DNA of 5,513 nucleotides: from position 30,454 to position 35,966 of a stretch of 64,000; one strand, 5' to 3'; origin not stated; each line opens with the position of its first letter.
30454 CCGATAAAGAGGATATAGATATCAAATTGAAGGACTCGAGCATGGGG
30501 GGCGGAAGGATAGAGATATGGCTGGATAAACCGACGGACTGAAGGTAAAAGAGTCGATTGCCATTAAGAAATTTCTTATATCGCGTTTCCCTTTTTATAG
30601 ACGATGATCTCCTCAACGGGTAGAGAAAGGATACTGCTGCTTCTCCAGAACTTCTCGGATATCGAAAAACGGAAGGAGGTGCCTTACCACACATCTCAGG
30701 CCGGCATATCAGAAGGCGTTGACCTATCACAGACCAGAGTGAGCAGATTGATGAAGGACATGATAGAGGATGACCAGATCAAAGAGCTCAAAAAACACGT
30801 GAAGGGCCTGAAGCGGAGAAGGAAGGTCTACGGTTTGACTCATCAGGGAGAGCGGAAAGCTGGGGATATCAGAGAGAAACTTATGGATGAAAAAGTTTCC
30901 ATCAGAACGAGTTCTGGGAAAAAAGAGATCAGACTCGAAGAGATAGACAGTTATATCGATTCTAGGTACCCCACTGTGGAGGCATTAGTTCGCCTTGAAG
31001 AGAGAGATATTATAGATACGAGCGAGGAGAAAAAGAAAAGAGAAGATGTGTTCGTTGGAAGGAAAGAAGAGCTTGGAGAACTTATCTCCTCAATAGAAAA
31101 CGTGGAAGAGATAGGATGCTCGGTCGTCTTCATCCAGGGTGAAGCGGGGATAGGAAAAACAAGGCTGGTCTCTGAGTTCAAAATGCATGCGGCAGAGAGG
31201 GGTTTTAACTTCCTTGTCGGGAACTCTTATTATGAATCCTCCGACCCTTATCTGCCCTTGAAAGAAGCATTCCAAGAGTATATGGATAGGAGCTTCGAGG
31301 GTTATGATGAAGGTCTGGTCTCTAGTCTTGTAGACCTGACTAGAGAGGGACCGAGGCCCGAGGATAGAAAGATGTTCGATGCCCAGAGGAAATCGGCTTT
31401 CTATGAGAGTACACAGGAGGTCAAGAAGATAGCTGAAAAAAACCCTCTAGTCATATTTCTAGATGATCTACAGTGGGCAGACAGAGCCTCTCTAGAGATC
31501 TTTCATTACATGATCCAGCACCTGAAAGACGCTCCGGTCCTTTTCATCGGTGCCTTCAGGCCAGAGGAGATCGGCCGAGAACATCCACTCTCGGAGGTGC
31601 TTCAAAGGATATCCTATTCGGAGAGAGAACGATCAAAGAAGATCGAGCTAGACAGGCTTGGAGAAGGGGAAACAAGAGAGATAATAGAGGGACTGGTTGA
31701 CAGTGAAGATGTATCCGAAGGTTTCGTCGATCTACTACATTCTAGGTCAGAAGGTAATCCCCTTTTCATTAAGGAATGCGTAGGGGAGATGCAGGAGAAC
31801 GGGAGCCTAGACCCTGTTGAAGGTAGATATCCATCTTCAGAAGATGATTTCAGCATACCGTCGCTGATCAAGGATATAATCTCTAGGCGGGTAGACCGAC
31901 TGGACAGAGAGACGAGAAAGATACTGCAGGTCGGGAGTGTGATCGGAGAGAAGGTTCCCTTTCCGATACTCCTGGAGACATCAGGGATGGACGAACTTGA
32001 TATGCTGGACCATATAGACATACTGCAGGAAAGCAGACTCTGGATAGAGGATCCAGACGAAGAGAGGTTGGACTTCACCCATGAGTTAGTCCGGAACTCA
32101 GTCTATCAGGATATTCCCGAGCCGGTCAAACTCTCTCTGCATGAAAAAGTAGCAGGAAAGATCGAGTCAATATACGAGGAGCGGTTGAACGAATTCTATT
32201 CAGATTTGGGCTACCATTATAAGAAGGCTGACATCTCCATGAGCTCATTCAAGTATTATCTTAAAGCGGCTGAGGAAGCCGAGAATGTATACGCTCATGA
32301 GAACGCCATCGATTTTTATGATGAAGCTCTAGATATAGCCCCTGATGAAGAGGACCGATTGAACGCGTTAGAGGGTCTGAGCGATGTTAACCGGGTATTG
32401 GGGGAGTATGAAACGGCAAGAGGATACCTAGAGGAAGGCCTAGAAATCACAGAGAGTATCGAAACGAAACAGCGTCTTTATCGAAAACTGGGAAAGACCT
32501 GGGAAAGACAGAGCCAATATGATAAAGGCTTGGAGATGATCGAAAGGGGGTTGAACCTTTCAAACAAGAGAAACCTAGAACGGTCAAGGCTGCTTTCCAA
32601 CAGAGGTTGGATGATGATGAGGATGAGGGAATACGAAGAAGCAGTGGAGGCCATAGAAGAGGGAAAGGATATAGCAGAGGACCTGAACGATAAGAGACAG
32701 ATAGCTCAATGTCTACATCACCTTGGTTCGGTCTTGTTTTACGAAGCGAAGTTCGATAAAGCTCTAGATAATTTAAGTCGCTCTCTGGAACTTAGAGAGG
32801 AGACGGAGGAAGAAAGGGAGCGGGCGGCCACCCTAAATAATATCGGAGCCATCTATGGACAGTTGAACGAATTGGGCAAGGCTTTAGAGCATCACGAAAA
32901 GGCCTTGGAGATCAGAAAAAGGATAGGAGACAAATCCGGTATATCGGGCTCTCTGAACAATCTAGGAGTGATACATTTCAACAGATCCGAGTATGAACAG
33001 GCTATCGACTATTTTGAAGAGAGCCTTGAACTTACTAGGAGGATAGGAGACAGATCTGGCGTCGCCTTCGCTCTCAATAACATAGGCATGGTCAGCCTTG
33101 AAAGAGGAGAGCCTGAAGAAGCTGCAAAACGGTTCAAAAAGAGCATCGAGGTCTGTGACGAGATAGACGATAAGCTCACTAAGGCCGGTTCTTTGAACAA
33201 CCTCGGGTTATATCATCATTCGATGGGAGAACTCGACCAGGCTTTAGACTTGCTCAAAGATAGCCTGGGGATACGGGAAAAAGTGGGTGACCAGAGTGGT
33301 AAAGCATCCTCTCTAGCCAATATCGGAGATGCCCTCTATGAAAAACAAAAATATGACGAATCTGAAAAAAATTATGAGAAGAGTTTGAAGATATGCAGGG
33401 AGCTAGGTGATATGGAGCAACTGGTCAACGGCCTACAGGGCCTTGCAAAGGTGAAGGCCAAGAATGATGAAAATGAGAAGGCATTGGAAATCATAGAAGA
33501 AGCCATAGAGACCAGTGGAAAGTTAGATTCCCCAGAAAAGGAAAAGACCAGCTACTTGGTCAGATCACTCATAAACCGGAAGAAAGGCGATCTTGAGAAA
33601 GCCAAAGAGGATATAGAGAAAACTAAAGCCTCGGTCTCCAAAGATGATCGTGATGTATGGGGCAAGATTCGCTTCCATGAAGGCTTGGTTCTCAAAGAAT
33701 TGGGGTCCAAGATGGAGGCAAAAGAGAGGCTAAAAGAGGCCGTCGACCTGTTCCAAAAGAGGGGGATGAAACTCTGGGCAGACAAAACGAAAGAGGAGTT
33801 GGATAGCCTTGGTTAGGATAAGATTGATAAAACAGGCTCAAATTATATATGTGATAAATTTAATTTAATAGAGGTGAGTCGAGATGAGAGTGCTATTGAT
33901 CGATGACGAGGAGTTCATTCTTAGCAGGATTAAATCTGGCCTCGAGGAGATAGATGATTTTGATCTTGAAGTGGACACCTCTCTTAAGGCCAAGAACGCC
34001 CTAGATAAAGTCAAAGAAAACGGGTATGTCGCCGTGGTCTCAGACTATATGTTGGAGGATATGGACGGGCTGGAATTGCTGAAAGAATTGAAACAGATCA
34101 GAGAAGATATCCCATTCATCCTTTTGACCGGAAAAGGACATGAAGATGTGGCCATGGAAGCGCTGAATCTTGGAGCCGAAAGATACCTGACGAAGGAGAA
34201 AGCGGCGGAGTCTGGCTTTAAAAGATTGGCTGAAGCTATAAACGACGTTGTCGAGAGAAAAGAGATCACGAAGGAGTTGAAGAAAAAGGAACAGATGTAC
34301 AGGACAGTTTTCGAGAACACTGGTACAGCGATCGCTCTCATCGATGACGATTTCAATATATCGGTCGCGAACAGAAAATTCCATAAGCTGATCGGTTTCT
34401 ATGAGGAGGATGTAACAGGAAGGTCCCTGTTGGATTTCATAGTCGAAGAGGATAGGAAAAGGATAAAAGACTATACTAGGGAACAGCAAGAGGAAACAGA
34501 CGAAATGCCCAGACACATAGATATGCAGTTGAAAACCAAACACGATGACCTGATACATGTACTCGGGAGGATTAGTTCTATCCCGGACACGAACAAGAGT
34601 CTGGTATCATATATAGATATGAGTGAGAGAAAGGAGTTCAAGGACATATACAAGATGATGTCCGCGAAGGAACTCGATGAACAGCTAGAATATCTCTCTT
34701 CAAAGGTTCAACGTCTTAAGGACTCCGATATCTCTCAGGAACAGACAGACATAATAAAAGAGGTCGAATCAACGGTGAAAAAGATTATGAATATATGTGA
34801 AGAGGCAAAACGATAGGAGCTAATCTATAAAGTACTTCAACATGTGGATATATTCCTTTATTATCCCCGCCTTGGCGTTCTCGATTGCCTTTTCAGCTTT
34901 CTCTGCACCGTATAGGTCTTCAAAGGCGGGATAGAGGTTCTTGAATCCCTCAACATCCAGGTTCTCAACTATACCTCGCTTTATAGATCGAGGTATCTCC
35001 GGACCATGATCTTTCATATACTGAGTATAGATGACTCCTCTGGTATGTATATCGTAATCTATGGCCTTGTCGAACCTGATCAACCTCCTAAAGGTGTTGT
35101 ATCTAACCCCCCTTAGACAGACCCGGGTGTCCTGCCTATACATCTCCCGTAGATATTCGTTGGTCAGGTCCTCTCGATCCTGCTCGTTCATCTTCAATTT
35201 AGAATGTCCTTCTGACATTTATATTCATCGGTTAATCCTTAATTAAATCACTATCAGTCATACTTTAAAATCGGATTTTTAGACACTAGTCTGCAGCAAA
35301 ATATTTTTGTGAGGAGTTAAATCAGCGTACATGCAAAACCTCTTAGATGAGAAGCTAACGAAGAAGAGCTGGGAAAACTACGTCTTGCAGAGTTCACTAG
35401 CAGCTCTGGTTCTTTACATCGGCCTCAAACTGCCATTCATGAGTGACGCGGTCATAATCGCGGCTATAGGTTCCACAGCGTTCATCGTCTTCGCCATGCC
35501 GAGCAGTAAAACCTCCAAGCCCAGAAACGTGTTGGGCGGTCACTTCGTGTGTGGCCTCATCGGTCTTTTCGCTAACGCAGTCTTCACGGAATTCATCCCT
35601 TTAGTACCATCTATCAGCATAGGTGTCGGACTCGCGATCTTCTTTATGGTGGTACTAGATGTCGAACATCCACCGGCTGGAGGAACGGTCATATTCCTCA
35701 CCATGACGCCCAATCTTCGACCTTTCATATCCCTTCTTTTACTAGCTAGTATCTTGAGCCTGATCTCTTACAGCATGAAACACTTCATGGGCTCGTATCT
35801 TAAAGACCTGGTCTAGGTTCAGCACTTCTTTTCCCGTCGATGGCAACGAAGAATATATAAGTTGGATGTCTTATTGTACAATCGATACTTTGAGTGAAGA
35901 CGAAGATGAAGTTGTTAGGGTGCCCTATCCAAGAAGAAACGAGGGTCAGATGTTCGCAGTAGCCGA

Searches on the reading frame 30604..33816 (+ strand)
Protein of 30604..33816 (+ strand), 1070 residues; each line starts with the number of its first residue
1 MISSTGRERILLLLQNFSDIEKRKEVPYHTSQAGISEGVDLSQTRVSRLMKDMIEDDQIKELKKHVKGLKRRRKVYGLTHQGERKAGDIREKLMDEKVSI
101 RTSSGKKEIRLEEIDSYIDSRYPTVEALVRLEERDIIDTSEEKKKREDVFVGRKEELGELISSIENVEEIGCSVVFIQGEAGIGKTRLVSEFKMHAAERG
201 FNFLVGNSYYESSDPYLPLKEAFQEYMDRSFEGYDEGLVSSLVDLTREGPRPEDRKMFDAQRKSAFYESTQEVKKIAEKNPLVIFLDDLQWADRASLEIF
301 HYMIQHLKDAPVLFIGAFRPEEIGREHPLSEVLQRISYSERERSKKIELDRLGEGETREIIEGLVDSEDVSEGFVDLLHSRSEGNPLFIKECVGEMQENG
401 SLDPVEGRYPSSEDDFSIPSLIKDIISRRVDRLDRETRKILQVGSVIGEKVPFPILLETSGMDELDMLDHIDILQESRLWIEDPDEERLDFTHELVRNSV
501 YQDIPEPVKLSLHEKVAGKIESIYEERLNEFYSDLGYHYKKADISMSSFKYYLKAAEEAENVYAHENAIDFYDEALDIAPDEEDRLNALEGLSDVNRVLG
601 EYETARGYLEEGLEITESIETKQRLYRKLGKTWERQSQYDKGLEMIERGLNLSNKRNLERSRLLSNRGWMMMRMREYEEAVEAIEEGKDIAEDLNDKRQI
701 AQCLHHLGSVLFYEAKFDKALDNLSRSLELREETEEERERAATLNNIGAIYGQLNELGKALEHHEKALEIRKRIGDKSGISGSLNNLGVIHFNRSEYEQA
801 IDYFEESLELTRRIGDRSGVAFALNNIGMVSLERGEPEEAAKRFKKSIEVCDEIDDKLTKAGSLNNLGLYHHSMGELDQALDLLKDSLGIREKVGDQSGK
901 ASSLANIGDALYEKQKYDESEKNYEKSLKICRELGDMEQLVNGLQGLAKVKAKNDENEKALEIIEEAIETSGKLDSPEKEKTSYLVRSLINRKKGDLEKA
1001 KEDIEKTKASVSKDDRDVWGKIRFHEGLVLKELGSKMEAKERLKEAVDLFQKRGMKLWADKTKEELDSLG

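Call 89: search_protein_families(library=pfam, proteins=[window:30604-33816:+], max_evalue=0.001)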
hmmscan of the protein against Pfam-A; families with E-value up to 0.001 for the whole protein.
window:30604-33816:+ (1070 aa): 22 families
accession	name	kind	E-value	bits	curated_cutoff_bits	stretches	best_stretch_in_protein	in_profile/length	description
PF13424.12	TPR_12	-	4.1e-65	216.4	30.1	6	783-851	5-75/77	Tetratricopeptide repeat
PF13374.12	TPR_10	-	6.7e-40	134.4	27.5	4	783-814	4-35/42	Tetratricopeptide repeat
PF00515.34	TPR_1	-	4.9e-39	131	27.8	3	784-810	4-30/34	Tetratricopeptide repeat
PF07719.23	TPR_2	-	4.5e-38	126.6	27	1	784-811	4-31/34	Tetratricopeptide repeat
PF13181.12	TPR_8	-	1.6e-26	90.5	25.7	0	901-932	1-32/34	Tetratricopeptide repeat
PF13191.12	AAA_16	-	4e-21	76.7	32.6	1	150-315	2-167/167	AAA ATPase domain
PF13176.12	TPR_7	-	1.1e-19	69.3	27.9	0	783-817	1-35/36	Tetratricopeptide repeat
PF17874.7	TPR_MalT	-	4.6e-18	66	45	2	793-1012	13-233/336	MalT-like TPR region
PF24885.1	TPR_NPHP3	-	2.7e-13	50.3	100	1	849-980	86-222/239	Nephrocystin-3 TPR domain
PF13432.12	TPR_16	-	6.8e-10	39.7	32.7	0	784-809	34-59/65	Tetratricopeptide repeat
PF12862.13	ANAPC5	-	2.8e-09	37.3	23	0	791-857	8-74/91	Anaphase-promoting complex subunit 5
PF14938.12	SNAP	-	6.5e-09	36.1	25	1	675-806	49-180/282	Soluble NSF attachment protein, SNAP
PF23300.3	HEAT_Nup120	-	3.4e-08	34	29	0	534-605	70-144/170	Nucleoporin Nup120, HEAT repeats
PF13428.12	TPR_14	-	2.8e-07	31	23.5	0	942-971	2-31/44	Tetratricopeptide repeat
PF10345.15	Cohesin_load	-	1.5e-05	24.1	25.8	0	724-829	471-575/585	Cohesin loading factor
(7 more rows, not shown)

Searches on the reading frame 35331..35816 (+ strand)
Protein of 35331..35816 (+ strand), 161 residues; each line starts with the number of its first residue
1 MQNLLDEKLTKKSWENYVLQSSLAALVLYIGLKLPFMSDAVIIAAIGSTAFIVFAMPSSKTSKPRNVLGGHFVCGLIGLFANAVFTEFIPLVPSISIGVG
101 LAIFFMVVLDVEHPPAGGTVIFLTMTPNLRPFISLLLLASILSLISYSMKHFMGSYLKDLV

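Call 89: search_protein_families(library=pfam, proteins=[window:35331-35816:+], max_evalue=0.001)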
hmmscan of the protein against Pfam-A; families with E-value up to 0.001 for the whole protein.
window:35331-35816:+ (161 aa): 1 family
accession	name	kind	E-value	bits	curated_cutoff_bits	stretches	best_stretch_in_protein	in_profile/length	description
PF04982.19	TM_HPP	-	4.5e-22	78.8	27.2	1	31-139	25-135/157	HPP, transmembrane region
